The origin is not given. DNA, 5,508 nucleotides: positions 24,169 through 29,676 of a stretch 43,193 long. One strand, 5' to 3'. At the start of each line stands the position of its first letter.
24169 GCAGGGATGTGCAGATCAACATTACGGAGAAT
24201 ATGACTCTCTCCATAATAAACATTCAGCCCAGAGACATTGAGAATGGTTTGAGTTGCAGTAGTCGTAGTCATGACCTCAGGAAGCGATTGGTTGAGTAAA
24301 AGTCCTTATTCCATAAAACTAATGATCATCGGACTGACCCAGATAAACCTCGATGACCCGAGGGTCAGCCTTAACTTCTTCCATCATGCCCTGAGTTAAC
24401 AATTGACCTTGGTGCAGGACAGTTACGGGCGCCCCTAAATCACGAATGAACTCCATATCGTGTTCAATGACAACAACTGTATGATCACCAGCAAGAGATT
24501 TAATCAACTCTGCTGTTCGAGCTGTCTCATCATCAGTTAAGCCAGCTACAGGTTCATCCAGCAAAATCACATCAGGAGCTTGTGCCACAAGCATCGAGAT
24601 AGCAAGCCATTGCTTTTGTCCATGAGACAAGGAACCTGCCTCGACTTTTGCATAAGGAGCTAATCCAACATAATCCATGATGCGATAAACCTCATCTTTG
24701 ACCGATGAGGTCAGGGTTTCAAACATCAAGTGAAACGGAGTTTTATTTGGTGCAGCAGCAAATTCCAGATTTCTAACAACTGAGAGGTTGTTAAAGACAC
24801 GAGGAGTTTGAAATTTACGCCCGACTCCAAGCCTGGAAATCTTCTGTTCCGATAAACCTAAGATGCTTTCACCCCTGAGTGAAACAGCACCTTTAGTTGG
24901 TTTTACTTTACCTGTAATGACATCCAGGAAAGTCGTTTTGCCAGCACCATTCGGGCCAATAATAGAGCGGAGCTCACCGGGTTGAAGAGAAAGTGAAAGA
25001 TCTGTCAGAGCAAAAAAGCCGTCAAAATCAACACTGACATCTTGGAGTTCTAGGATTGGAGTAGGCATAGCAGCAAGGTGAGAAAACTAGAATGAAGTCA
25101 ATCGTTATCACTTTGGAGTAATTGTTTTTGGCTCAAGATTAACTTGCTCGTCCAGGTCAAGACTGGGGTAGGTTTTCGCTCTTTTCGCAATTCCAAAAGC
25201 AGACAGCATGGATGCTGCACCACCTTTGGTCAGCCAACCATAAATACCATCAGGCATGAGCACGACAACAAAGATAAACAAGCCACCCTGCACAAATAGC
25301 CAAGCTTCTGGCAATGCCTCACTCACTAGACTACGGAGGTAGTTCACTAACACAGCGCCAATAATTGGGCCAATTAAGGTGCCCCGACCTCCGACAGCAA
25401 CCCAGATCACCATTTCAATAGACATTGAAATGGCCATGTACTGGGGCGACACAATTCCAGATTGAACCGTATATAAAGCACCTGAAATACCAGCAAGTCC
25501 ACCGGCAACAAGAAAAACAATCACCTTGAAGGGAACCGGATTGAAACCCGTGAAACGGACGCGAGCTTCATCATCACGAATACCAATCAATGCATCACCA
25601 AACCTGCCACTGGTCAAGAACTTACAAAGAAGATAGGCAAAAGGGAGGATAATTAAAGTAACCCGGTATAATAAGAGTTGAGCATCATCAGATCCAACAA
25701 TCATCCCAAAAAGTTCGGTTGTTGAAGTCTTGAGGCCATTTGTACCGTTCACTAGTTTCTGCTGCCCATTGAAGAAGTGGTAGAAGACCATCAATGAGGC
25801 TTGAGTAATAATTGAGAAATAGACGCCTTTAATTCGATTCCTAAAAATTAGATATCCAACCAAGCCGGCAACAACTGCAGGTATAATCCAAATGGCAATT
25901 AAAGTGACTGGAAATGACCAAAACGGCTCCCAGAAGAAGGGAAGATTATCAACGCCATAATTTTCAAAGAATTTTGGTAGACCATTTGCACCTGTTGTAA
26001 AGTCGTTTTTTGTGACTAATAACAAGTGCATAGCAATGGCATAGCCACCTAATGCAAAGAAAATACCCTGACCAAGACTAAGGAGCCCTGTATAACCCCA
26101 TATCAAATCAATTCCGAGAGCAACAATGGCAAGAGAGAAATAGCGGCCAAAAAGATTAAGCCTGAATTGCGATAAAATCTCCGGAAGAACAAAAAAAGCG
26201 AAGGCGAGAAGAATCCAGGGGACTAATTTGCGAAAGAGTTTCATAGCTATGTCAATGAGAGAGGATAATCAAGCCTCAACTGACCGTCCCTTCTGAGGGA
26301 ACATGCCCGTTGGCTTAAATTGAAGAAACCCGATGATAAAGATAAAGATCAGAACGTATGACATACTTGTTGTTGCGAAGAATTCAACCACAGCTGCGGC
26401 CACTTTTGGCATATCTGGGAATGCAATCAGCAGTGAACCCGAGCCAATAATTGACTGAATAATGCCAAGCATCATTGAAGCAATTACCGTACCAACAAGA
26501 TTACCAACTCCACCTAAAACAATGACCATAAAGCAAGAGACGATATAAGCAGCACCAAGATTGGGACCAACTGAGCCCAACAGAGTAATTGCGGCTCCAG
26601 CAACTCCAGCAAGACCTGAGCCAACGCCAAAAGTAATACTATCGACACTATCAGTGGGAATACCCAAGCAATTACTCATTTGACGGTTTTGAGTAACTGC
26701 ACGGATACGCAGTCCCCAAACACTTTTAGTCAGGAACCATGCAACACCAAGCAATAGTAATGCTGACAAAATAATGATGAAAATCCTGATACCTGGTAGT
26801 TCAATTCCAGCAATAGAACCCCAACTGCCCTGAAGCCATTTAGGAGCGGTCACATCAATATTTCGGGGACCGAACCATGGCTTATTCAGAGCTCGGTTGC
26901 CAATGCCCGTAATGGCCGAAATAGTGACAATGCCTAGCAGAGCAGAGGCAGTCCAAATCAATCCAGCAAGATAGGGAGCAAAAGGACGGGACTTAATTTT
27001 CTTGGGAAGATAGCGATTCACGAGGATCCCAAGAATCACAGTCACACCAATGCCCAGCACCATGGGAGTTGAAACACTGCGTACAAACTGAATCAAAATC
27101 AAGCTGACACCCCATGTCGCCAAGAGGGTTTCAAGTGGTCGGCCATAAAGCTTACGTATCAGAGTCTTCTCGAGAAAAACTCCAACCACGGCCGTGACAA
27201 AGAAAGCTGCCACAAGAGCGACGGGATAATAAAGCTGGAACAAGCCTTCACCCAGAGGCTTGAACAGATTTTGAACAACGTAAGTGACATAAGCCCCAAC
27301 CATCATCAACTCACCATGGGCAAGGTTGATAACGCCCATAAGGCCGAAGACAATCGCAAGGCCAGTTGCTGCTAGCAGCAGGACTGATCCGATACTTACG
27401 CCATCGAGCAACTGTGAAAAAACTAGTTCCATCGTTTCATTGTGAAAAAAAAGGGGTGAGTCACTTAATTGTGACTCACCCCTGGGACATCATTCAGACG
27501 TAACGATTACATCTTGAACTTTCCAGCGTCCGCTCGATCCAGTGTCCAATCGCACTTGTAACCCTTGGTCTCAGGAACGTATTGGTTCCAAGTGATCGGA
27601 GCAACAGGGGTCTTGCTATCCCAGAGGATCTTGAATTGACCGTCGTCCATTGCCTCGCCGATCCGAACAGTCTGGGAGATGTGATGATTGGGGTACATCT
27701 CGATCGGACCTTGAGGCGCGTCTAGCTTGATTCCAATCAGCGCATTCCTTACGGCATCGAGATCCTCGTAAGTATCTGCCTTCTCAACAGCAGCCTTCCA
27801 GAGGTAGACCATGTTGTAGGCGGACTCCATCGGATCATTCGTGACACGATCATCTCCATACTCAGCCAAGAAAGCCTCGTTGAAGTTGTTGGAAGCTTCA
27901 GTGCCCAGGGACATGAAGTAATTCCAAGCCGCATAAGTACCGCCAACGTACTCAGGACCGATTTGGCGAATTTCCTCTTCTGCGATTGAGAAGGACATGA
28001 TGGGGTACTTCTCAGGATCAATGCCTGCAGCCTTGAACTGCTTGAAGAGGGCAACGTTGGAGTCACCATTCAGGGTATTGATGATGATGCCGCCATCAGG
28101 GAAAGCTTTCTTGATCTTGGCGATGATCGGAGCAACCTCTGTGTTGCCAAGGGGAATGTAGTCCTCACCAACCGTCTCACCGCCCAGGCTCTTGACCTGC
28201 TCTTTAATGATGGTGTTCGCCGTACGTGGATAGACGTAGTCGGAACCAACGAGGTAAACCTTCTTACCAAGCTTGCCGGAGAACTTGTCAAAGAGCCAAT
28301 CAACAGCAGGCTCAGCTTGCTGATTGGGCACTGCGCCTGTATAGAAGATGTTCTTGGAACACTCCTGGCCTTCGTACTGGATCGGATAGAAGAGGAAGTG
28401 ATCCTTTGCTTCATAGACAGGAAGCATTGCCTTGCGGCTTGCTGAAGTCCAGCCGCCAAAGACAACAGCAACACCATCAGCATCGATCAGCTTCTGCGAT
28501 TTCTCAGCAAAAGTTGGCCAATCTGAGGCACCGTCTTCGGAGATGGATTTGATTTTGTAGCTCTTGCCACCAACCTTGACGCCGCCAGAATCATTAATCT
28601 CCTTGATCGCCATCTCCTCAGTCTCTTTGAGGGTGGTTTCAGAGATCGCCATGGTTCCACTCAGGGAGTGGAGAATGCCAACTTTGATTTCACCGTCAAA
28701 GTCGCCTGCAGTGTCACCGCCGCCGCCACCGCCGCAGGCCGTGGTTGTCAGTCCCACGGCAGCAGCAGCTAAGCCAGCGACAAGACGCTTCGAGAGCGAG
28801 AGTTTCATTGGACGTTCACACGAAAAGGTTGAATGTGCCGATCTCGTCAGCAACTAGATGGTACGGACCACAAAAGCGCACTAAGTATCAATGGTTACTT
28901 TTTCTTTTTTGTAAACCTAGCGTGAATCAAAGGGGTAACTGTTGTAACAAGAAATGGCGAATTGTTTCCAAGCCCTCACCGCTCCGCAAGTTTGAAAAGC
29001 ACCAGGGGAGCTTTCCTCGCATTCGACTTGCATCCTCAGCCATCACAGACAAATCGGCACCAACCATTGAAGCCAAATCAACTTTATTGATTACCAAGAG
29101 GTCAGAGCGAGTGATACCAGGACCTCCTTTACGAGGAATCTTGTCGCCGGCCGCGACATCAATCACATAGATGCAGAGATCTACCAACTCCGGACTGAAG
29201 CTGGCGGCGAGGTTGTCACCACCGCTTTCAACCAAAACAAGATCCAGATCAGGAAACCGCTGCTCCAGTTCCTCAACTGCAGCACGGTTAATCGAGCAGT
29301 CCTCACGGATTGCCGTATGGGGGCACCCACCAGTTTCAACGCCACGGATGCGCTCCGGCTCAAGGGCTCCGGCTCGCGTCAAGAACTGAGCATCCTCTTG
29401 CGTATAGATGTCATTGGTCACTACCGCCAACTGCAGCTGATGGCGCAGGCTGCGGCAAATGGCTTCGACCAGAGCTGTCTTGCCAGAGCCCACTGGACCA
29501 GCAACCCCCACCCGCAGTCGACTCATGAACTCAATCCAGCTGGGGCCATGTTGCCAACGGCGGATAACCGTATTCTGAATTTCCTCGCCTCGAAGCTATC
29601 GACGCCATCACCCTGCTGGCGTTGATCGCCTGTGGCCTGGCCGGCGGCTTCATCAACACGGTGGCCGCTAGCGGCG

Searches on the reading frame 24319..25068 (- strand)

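Call 3: search_protein_families(library=pfam, proteins=[window:24319-25068:-])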
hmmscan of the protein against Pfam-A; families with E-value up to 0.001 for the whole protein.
window:24319-25068:- (249 aa): 5 families
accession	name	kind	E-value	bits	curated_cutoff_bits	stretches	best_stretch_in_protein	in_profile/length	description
PF00005.33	ABC_tran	-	5.4e-30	105.2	25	1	21-175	1-137/137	ABC transporter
PF13304.12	AAA_21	-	2.5e-09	38.1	27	0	36-51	4-19/304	AAA domain, putative AbiEii toxin, Type IV TA system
PF02463.25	SMC_N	-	7.1e-09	35.9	40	1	124-220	114-214/220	RecF/RecN/SMC N terminal domain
PF12399.14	BCA_ABC_TP_C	-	2.2e-06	27.6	25.5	1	229-247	8-26/27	Branched-chain amino acid ATP-binding cassette transporter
PF13476.12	AAA_23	-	0.00026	22.1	27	1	17-52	6-40/201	AAA domain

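Call 4: search_protein_families(library=ncbifam, proteins=[window:24319-25068:-])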
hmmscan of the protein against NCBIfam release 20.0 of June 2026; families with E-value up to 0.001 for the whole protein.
window:24319-25068:- (249 aa): 190 families (the best 25 are shown)
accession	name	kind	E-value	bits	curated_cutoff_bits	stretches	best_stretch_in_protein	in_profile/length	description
TIGR03411.1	urea_trans_UrtD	equivalog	6e-106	353.5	304.1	1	5-245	2-242/242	urea ABC transporter ATP-binding protein UrtD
NF008449.1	PRK11300.1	equivalog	1.9e-53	181.3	362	1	3-245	3-254/255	high-affinity branched-chain amino acid ABC transporter ATP-binding protein LivG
TIGR03410.1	urea_trans_UrtE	equivalog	4.1e-35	121.3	285.8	1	6-235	1-222/230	urea ABC transporter ATP-binding subunit UrtE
TIGR02315.1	ABC_phnC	equivalog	6.8e-35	120.6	266.1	1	5-235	1-236/243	phosphonate ABC transporter ATP-binding protein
TIGR04521.1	ECF_ATPase_2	equivalog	5.6e-33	114.2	330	1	20-238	20-238/279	energy-coupling factor transporter ATPase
NF007082.0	PRK09536.1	equivalog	1.5e-32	113.2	537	1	4-238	2-232/402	corrinoid ABC transporter ATPase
TIGR04406.1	LPS_export_lptB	equivalog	3e-32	111.8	240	1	7-246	3-236/239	LPS export ABC transporter ATP-binding protein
TIGR01188.1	drrA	subfamily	6.9e-32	110.9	312.45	1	15-234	3-213/302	daunorubicin resistance ABC transporter, ATP-binding protein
TIGR02673.1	FtsE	equivalog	1.9e-31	109.4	264.85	1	5-222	1-214/214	cell division ATP-binding protein FtsE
NF007253.0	PRK09700.1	equivalog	2.9e-31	108.6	772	1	2-241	2-240/510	D-allose ABC transporter ATP-binding protein AlsA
NF008442.0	PRK11288.1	equivalog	1.6e-30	105.8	689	1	3-236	5-235/504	L-arabinose ABC transporter ATP-binding protein AraG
TIGR00972.1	3a0107s01c2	equivalog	1.8e-30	106.1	343.2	1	6-237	2-235/248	phosphate ABC transporter ATP-binding protein PstB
TIGR03864.1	PQQ_ABC_ATP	hypoth_equivalog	5.8e-30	104.5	302.25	1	6-237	2-224/236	ABC transporter, ATP-binding subunit, PQQ-dependent alcohol dehydrogenase system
NF041861.1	YtfR_transport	equivalog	9e-30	103.5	850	1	5-245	1-236/492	galactofuranose ABC transporter, ATP-binding protein YtfR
NF011967.0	PRK15439.1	equivalog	2.3e-29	102.2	586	1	2-235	8-230/510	autoinducer 2 ABC transporter ATP-binding protein LsrA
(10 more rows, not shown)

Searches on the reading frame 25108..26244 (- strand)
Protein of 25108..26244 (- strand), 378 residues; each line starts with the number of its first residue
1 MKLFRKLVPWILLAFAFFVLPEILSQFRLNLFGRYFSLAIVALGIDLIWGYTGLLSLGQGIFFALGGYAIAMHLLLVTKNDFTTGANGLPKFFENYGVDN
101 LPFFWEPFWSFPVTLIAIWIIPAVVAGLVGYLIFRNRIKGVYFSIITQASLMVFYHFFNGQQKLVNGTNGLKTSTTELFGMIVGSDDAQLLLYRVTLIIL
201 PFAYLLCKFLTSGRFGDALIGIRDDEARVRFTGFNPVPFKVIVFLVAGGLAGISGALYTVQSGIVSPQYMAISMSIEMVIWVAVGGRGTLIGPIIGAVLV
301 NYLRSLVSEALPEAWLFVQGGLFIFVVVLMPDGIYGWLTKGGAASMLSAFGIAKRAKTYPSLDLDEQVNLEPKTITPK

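Call 3: search_protein_families(library=pfam, proteins=[window:25108-26244:-])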
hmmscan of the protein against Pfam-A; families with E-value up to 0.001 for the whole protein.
window:25108-26244:- (378 aa): 1 family
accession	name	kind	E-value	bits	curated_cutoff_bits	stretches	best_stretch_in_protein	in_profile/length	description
PF02653.21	BPD_transp_2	-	1.3e-45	156.1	26.8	1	29-327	3-269/269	Branched-chain amino acid transport system / permease component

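Call 4: search_protein_families(library=ncbifam, proteins=[window:25108-26244:-])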
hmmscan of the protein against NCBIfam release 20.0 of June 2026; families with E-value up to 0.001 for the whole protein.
window:25108-26244:- (378 aa): 4 families
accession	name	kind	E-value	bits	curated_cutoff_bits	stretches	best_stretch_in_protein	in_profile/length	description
TIGR03408.1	urea_trans_UrtC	equivalog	1.4e-132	442.2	296.2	1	23-337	3-313/313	urea ABC transporter permease subunit UrtC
TIGR03727.1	urea_t_UrtC_arc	equivalog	1.7e-39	135.8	575.55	2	114-341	108-344/369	urea ABC transporter, permease protein UrtC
NF008450.0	PRK11301.1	subfamily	2.6e-19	70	366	1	172-334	244-405/418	high-affinity branched-chain amino acid ABC transporter permease LivM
TIGR03409.1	urea_trans_UrtB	equivalog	3.7e-07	30.1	250.3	1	120-335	68-286/291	urea ABC transporter permease subunit UrtB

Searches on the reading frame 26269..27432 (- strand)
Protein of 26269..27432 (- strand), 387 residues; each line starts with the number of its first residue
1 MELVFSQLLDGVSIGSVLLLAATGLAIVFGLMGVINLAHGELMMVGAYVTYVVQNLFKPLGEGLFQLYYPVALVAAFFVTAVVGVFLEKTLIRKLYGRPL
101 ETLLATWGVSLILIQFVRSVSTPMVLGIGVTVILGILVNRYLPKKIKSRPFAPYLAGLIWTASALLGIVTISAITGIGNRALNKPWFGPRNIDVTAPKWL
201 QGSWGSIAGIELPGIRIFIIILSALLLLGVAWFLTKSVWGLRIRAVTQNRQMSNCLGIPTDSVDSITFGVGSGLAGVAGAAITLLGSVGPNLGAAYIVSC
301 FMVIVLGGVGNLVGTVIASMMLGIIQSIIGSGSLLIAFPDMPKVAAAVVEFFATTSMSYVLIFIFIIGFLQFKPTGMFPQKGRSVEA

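Call 3: search_protein_families(library=pfam, proteins=[window:26269-27432:-])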
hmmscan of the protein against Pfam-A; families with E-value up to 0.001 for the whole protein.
window:26269-27432:- (387 aa): 1 family
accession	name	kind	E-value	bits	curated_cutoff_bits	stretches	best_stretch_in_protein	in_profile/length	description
PF02653.21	BPD_transp_2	-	5.9e-37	127.7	26.8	1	9-368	3-267/269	Branched-chain amino acid transport system / permease component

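Call 4: search_protein_families(library=ncbifam, proteins=[window:26269-27432:-])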
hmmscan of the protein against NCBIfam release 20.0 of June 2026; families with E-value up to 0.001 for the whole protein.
window:26269-27432:- (387 aa): 4 families
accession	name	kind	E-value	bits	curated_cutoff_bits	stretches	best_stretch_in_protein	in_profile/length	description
TIGR03409.1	urea_trans_UrtB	equivalog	2.5e-105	352.3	250.3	3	124-330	67-258/291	urea ABC transporter permease subunit UrtB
TIGR03622.1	urea_t_UrtB_arc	equivalog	1.4e-42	146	374.25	2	7-118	6-106/284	urea ABC transporter, permease protein UrtB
NF008011.0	PRK10740.1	equivalog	2.3e-22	80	379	2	5-117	9-122/308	high-affinity branched-chain amino acid ABC transporter permease LivH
TIGR03408.1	urea_trans_UrtC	equivalog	7.5e-05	22.6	296.2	1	219-330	170-284/313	urea ABC transporter permease subunit UrtC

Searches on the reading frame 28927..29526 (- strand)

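Call 6: search_protein_families(library=ncbifam, proteins=[window:28927-29526:-], max_evalue=1e-10)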
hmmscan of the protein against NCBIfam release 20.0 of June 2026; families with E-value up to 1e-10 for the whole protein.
window:28927-29526:- (199 aa): 2 families
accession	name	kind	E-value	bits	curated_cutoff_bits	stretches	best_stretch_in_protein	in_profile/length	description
TIGR00101.1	ureG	equivalog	2.3e-97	324.6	204.2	1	4-197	2-195/199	urease accessory protein UreG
TIGR00073.1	hypB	equivalog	7.2e-21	74.7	121.2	1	9-196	36-213/217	hydrogenase nickel incorporation protein HypB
